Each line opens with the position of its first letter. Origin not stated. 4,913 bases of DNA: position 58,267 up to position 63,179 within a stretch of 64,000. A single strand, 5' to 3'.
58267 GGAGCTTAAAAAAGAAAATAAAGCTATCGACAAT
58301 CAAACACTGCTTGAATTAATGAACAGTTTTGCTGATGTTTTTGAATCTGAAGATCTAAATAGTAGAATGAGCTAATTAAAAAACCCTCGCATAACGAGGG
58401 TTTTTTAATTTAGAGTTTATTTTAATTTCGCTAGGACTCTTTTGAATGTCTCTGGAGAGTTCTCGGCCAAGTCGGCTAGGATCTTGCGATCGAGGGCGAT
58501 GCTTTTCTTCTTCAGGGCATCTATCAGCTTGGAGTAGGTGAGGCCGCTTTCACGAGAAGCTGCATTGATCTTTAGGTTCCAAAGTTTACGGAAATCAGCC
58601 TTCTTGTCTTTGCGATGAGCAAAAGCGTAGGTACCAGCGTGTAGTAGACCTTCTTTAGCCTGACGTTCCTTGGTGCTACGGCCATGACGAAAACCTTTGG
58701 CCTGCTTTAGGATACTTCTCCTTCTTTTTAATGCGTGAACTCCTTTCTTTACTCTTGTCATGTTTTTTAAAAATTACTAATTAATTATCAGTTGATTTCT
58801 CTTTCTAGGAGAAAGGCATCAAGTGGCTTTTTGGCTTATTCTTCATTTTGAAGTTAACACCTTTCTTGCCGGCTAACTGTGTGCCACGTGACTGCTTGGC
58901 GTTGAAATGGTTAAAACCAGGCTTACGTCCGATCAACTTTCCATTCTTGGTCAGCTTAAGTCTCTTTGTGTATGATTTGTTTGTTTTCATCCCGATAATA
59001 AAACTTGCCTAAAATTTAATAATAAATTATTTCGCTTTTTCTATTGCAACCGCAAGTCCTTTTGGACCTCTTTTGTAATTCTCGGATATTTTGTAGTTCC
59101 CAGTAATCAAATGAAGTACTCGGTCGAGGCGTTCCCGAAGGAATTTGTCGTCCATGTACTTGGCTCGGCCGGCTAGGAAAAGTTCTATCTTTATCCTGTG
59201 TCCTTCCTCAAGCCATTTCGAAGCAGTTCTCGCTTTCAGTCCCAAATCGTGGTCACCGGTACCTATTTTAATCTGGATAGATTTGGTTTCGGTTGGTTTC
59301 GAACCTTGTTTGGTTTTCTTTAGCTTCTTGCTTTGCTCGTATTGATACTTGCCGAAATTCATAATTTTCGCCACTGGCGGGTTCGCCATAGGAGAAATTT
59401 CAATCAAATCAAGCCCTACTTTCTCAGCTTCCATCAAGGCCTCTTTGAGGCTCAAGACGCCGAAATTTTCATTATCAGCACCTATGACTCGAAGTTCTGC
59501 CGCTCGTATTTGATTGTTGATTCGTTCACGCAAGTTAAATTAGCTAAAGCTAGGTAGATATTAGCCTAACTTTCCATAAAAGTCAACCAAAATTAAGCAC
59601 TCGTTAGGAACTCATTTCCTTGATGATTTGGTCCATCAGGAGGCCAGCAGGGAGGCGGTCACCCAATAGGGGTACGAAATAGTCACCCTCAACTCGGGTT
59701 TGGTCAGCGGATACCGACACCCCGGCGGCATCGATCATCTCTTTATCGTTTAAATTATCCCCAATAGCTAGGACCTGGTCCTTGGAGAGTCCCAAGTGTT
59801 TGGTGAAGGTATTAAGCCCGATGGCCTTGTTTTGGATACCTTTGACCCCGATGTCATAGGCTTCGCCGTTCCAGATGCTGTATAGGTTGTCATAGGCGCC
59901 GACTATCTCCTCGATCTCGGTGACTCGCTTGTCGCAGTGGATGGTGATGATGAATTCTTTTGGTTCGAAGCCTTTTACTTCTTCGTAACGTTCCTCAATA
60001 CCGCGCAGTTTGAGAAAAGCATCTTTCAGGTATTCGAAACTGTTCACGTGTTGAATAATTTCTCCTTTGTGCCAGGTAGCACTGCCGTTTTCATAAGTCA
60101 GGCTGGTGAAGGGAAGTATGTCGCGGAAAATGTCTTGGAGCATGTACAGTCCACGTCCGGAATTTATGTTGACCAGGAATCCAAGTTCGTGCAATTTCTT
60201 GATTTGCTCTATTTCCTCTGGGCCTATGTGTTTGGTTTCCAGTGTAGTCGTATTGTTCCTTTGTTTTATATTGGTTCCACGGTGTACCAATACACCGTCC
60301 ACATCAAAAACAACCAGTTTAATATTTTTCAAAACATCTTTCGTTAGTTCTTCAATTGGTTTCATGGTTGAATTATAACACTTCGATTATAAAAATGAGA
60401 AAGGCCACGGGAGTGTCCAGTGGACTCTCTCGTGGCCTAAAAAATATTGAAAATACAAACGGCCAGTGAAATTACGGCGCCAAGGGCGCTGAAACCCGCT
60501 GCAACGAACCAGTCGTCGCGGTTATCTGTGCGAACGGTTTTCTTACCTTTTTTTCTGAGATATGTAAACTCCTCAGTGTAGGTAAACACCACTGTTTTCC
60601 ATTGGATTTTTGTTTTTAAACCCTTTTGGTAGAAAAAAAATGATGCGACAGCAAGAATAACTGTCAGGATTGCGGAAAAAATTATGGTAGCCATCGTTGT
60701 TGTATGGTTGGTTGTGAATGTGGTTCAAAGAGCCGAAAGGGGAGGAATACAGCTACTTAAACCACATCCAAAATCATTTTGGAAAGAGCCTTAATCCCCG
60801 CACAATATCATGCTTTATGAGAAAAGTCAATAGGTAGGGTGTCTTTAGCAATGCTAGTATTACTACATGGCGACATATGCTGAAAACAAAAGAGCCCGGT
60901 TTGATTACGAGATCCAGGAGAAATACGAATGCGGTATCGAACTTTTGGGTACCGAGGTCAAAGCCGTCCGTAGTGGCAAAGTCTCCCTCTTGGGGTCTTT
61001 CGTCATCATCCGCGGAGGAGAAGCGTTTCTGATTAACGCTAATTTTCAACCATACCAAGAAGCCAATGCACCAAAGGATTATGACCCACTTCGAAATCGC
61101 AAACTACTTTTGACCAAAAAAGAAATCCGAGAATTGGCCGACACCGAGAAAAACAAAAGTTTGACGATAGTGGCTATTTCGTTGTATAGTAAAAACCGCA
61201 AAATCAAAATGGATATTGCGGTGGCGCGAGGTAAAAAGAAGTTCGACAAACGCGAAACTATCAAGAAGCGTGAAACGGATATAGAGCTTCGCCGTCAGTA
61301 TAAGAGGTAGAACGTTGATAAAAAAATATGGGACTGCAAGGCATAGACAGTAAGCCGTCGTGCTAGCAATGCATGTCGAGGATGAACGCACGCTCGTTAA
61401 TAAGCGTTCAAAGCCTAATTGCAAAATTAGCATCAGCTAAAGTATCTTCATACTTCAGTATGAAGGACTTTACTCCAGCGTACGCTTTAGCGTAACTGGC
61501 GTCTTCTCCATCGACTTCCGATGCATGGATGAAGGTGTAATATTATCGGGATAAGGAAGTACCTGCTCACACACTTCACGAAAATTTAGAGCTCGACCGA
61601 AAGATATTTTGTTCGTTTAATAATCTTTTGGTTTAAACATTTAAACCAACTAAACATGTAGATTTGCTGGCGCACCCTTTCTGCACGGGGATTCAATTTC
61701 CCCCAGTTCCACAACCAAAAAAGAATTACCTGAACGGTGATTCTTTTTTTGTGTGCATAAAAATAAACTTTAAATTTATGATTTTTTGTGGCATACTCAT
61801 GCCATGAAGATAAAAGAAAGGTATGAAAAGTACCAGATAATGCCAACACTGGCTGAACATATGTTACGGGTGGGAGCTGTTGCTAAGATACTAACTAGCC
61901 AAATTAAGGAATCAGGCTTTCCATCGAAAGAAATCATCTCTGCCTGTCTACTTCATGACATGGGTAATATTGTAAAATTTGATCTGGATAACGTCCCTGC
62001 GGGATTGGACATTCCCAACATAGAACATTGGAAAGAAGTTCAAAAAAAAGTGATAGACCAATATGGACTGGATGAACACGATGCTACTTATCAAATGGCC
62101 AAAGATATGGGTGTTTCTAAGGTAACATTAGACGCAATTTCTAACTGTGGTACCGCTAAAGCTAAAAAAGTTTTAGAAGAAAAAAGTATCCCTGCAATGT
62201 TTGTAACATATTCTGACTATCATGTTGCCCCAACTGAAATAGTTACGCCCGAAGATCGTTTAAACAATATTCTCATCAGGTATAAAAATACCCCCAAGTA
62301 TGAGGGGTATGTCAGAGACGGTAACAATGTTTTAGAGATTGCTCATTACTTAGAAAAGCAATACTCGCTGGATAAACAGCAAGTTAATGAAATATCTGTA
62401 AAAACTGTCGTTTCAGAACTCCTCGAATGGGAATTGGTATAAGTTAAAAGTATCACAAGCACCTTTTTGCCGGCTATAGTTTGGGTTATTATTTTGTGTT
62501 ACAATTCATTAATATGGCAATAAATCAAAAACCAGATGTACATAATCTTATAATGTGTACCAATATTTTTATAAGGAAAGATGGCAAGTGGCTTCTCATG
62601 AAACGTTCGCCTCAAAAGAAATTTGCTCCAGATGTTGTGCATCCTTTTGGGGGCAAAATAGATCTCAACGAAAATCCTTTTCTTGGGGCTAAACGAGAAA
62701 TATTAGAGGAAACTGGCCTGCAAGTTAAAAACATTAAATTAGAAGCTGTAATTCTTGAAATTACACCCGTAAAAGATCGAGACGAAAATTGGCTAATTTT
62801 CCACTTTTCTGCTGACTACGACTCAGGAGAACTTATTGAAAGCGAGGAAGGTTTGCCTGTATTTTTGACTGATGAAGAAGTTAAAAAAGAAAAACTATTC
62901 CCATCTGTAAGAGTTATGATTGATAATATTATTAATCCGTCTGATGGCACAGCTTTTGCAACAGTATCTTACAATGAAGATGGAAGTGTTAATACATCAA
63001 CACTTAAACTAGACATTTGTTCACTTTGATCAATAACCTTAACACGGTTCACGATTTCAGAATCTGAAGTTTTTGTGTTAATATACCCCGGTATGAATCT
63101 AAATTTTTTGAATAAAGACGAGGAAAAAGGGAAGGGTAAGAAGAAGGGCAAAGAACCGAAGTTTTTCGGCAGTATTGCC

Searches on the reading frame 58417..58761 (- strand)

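Call 49: search_protein_families(library=pfam, proteins=[window:58417-58761:-])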
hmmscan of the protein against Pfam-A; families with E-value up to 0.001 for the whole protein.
window:58417-58761:- (114 aa): 1 family
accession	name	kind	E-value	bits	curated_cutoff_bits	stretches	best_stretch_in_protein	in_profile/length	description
PF00453.23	Ribosomal_L20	-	2.8e-35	121.1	30.8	1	3-108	1-106/107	Ribosomal protein L20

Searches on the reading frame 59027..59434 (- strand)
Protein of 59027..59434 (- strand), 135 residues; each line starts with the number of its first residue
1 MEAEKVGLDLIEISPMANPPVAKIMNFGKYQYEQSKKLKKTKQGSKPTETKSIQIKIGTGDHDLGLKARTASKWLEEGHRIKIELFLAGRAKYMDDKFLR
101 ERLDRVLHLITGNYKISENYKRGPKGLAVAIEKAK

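Call 49: search_protein_families(library=pfam, proteins=[window:59027-59434:-])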
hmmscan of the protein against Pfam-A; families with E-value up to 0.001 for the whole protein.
window:59027-59434:- (135 aa): 2 families
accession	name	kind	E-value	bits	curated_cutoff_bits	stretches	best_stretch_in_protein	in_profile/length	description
PF05198.21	IF3_N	-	7.3e-15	55.3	26.9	1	3-40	32-69/70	Translation initiation factor IF-3, N-terminal domain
PF00707.27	IF3_C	-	1.8e-10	41.1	34.8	1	49-121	2-73/86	Translation initiation factor IF-3, C-terminal domain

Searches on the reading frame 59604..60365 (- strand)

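Call 9: search_protein_families(library=ncbifam, proteins=[window:59604-60365:-])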
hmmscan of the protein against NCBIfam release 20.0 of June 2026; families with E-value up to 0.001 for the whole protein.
window:59604-60365:- (253 aa): 16 families
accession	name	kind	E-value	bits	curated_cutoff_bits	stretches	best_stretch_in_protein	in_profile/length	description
TIGR00099.1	Cof-subfamily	subfamily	6.3e-20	71.8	137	2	163-221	173-230/256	Cof-type HAD-IIB family hydrolase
TIGR01484.1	HAD-SF-IIB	subfamily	4.3e-15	56.4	41.8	1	17-219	1-220/221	HAD-IIB family hydrolase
TIGR01487.1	Pglycolate_arch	equivalog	1e-12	48.3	122.75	1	16-220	2-188/215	phosphoglycolate phosphatase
NF002245.0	PRK01158.1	equivalog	4.4e-12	45.8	198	1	15-223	3-201/233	phosphoglycolate phosphatase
NF045966.1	YcsE_rel_Pase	equivalog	2.7e-10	40.2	220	1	134-222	142-234/265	YcsE-related riboflavin metabolism phosphatase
NF007806.0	PRK10513.1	equivalog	1.1e-08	34.9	273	1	178-222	195-239/270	sugar-phosphatase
TIGR01482.1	SPP-subfamily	subfamily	3e-08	33.5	107.15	1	38-218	7-188/225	sucrose-phosphate phosphatase subfamily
NF011705.0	PRK15126.1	equivalog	8e-08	31.9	336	1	178-216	187-225/272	HMP-PP phosphatase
TIGR01491.1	HAD-SF-IB-PSPlk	hypoth_equivalog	3.2e-07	30.2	151.9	0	176-221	144-189/201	phosphoserine phosphatase-like hydrolase, archaeal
TIGR01670.1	KdsC-phosphatas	subfamily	4.1e-07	30.1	106.95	1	175-222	72-119/154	3-deoxy-D-manno-octulosonate 8-phosphate phosphatase, YrbI family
NF007019.0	PRK09484.1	equivalog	5.4e-07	29.4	208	0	175-221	96-142/187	3-deoxy-manno-octulosonate-8-phosphatase KdsC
TIGR01662.1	HAD-SF-IIIA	subfamily_domain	2.2e-06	27.8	44.6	0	16-71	1-50/141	HAD-IIIA family hydrolase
NF007821.0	PRK10530.1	equivalog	2.4e-06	27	274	1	169-220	190-240/272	pyridoxal phosphatase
TIGR00338.1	serB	equivalog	4.4e-06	26.5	144.15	0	178-219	151-192/219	phosphoserine phosphatase SerB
NF008350.0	PRK11133.1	equivalog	0.00025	20.3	413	0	178-218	247-287/324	phosphoserine phosphatase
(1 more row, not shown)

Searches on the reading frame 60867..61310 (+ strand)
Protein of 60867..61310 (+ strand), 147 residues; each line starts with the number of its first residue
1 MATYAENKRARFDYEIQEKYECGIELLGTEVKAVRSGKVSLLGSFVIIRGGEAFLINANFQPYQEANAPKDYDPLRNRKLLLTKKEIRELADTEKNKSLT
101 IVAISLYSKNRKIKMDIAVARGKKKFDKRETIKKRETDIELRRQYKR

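Call 9: search_protein_families(library=ncbifam, proteins=[window:60867-61310:+])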
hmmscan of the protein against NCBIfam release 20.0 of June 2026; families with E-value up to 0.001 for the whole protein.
window:60867-61310:+ (147 aa): 2 families
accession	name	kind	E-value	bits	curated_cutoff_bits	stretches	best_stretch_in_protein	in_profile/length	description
NF003843.0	PRK05422.1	equivalog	6e-53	178.7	130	1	2-146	11-154/156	SsrA-binding protein SmpB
TIGR00086.1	smpB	equivalog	7.6e-50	168.7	119.1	1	4-146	2-144/144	SsrA-binding protein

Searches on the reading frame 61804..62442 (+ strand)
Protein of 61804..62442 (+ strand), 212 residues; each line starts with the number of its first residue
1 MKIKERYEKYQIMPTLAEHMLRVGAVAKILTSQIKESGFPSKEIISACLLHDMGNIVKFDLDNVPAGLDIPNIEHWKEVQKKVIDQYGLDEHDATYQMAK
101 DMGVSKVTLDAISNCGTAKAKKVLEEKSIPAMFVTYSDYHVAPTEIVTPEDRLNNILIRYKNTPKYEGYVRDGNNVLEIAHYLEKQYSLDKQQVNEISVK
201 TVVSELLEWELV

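Call 9: search_protein_families(library=ncbifam, proteins=[window:61804-62442:+])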
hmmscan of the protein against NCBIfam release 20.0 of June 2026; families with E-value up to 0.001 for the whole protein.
window:61804-62442:+ (212 aa): 0 families

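Call 49: search_protein_families(library=pfam, proteins=[window:61804-62442:+])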
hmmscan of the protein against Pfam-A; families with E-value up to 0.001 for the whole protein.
window:61804-62442:+ (212 aa): 2 families
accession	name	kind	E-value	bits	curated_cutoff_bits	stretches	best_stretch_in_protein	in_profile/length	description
PF01966.28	HD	-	1.9e-05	25.4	22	1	17-73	2-49/116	HD domain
PF08668.18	HDOD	-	0.00023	21.2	22.9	1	8-58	87-135/196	HDOD domain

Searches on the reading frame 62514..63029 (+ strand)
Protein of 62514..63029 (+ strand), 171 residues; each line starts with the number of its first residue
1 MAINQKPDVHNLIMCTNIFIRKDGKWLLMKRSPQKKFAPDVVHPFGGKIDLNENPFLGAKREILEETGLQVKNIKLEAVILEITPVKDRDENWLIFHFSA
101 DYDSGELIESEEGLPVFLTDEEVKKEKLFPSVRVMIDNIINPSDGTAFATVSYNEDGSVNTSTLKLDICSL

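Call 9: search_protein_families(library=ncbifam, proteins=[window:62514-63029:+])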
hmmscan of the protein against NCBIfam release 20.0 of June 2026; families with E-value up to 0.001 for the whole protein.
window:62514-63029:+ (171 aa): 5 families
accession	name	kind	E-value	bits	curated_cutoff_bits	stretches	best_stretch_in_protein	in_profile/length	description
NF008044.0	PRK10776.1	equivalog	4.1e-05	23.5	148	1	20-138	12-125/130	8-oxo-dGTP diphosphatase MutT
NF041652.1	Nud_hyd_Dein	equivalog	5.4e-05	23.5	200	1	22-81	23-84/152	Nudix hydrolase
NF006530.0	PRK08999.1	equivalog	0.00011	21.3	245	1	16-75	10-68/315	Nudix family hydrolase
NF006961.0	PRK09438.1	equivalog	0.00031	20.2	103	1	21-76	17-68/151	dihydroneopterin triphosphate diphosphatase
TIGR00586.1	mutt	equivalog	0.00057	19.9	97.9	1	16-76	9-68/129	8-oxo-dGTP diphosphatase MutT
